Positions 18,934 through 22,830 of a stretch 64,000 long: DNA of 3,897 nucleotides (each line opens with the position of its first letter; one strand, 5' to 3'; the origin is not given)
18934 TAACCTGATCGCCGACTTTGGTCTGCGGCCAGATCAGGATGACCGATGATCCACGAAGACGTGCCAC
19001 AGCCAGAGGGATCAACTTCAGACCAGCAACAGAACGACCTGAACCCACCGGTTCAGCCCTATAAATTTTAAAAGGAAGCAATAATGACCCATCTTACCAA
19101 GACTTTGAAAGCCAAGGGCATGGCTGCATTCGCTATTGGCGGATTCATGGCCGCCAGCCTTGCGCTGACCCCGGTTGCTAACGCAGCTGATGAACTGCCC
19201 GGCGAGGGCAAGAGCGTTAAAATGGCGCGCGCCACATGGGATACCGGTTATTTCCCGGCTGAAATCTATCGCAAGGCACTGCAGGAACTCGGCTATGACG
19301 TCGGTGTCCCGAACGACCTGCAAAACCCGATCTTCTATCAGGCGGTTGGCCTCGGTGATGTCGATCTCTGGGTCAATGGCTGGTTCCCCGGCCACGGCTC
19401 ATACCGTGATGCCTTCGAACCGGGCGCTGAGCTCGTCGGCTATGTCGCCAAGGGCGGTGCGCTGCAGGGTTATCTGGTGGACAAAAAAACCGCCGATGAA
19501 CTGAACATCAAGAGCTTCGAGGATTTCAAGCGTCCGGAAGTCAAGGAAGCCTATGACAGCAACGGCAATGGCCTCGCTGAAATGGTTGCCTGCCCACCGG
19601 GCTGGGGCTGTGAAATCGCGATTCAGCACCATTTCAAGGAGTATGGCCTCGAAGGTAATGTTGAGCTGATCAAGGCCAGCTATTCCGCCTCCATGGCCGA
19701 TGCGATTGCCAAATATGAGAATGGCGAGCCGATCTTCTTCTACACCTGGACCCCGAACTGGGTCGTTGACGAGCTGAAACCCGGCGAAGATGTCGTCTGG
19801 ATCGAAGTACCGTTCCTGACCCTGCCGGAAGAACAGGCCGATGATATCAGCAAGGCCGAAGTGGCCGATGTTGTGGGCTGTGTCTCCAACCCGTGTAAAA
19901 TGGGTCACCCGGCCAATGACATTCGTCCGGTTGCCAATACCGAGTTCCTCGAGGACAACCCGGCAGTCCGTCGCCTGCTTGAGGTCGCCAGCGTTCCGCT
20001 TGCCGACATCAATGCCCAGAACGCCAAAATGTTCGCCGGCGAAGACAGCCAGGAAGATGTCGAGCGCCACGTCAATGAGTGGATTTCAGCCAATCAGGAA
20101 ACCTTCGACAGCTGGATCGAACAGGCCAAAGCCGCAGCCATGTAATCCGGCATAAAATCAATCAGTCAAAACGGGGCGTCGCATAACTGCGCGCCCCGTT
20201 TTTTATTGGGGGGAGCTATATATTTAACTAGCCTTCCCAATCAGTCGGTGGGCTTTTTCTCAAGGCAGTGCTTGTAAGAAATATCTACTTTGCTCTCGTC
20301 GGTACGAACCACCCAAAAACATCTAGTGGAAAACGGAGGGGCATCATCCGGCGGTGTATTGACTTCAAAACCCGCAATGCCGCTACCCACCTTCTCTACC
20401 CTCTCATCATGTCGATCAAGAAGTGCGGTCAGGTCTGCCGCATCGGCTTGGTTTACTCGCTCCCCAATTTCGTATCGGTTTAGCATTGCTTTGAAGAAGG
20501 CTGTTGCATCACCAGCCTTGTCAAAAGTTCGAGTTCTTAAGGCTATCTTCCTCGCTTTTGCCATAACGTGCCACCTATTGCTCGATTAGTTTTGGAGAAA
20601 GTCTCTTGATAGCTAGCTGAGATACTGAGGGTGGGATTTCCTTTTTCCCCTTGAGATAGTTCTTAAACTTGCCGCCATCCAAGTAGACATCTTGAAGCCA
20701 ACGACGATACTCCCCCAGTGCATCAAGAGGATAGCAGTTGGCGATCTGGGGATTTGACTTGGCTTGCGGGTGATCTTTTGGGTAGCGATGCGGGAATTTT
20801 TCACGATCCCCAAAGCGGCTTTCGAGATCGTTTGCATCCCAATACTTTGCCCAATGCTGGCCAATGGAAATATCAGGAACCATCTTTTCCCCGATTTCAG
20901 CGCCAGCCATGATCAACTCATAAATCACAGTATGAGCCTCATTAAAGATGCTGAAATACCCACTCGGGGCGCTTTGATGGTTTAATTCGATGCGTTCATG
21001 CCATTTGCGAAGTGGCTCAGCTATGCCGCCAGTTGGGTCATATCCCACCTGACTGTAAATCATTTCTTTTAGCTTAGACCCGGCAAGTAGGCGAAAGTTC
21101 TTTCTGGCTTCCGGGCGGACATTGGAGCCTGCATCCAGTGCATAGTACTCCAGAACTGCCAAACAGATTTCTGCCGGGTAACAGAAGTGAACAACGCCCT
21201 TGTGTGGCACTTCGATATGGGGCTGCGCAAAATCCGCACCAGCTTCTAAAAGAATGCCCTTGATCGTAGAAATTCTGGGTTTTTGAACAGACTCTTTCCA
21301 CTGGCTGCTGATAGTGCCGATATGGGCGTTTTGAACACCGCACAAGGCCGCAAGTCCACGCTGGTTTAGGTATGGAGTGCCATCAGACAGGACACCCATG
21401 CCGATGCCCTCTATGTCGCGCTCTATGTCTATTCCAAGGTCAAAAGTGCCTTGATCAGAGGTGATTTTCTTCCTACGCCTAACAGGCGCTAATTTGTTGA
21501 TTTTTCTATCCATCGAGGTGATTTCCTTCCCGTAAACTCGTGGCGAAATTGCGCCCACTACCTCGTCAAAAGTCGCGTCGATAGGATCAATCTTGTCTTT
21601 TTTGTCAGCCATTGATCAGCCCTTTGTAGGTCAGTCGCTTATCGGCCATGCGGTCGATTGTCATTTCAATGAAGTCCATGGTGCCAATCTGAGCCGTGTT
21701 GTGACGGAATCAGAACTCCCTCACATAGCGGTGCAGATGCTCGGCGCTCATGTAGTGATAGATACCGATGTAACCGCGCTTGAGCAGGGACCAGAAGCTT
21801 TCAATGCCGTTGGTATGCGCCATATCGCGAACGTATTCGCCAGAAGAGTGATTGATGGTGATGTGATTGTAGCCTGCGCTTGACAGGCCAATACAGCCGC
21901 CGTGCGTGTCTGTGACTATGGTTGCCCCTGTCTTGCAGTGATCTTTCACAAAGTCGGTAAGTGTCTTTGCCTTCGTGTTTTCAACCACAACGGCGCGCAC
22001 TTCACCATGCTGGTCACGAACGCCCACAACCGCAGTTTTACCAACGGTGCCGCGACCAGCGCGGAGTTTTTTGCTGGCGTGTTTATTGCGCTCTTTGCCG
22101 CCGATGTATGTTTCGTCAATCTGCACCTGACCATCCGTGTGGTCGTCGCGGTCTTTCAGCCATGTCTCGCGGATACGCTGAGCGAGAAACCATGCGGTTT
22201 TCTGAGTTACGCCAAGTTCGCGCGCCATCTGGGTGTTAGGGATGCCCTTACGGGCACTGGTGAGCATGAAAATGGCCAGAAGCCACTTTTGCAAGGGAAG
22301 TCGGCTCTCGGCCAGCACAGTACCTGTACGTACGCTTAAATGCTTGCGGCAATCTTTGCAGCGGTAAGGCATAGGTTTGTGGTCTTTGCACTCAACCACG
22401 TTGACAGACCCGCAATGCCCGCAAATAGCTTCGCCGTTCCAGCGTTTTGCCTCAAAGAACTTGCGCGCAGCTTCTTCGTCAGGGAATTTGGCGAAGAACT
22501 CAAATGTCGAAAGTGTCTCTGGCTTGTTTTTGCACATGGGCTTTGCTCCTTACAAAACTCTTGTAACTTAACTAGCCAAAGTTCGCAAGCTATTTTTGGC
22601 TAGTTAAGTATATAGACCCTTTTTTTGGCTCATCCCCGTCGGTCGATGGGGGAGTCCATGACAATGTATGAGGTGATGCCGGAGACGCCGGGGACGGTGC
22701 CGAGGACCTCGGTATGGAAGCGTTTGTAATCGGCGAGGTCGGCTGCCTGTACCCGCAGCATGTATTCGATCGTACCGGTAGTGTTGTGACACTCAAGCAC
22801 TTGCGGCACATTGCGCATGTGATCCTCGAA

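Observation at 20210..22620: IS1595 transposon carrying a BstA-like anti-phage gene plus a DCL partner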

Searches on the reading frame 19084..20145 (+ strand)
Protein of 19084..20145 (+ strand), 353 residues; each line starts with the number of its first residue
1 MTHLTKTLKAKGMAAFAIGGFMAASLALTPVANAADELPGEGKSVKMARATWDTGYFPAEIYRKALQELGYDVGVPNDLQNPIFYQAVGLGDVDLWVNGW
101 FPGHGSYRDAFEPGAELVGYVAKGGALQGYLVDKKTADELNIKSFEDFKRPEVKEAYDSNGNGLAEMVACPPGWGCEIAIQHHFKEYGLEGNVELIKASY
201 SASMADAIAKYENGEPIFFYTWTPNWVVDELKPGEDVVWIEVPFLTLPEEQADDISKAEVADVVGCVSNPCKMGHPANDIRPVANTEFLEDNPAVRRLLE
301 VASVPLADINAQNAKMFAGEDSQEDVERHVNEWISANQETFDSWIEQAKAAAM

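Call 38: find_encoding_contigs(protein=window:19084-20145:+, flank=5000, max_places=10)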
Protein window:19084-20145:+ (353 aa): 22 contigs read that carry it; 2 places shown.
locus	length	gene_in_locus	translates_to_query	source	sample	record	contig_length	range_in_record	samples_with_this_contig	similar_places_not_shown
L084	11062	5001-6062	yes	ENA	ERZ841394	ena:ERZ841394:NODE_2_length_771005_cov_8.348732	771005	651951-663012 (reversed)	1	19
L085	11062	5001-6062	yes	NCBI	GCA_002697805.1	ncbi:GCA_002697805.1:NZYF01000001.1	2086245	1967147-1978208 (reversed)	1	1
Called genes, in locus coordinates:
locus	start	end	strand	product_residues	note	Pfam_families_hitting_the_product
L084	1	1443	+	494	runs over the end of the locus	PF00916:Sulfate_transp, PF16983:MFS_MOT1 (weak), PF01740:STAS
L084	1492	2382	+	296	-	PF00582:Usp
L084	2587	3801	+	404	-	PF00005:ABC_tran, PF13555:AAA_29 (weak), PF13304:AAA_21 (faint), PF00571:CBS (faint)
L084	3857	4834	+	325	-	PF00528:BPD_transp_1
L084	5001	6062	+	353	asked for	PF04069:OpuAC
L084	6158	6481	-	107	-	PF11523:DUF3223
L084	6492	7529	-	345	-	PF26567:BstA_C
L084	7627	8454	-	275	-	PF12760:Zn_ribbon_IS1595, PF12762:DDE_Tnp_IS1595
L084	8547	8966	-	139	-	PF13404:HTH_AsnC-type, PF13412:HTH_24, PF01037:AsnC_trans_reg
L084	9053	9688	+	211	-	PF01810:LysE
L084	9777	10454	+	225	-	PF06226:DUF1007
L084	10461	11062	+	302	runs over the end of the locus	PF03824:NicO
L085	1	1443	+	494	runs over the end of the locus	PF00916:Sulfate_transp, PF16983:MFS_MOT1 (weak), PF01740:STAS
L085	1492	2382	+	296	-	PF00582:Usp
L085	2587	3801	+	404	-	PF00005:ABC_tran, PF13555:AAA_29 (weak), PF13304:AAA_21 (faint), PF00571:CBS (faint)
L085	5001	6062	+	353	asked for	PF04069:OpuAC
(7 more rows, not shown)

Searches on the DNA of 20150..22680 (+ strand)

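Call 11: search_dna_similar(query=window:20150-22680:+, collection=plasmids, mode=near, max_rows=25)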
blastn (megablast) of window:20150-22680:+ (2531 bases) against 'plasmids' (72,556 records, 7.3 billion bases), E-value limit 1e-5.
No match.

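Call 12: search_dna_similar(query=window:20150-22680:+, collection=phages, mode=distant, max_rows=15)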
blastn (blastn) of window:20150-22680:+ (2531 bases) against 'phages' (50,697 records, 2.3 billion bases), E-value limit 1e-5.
No match.
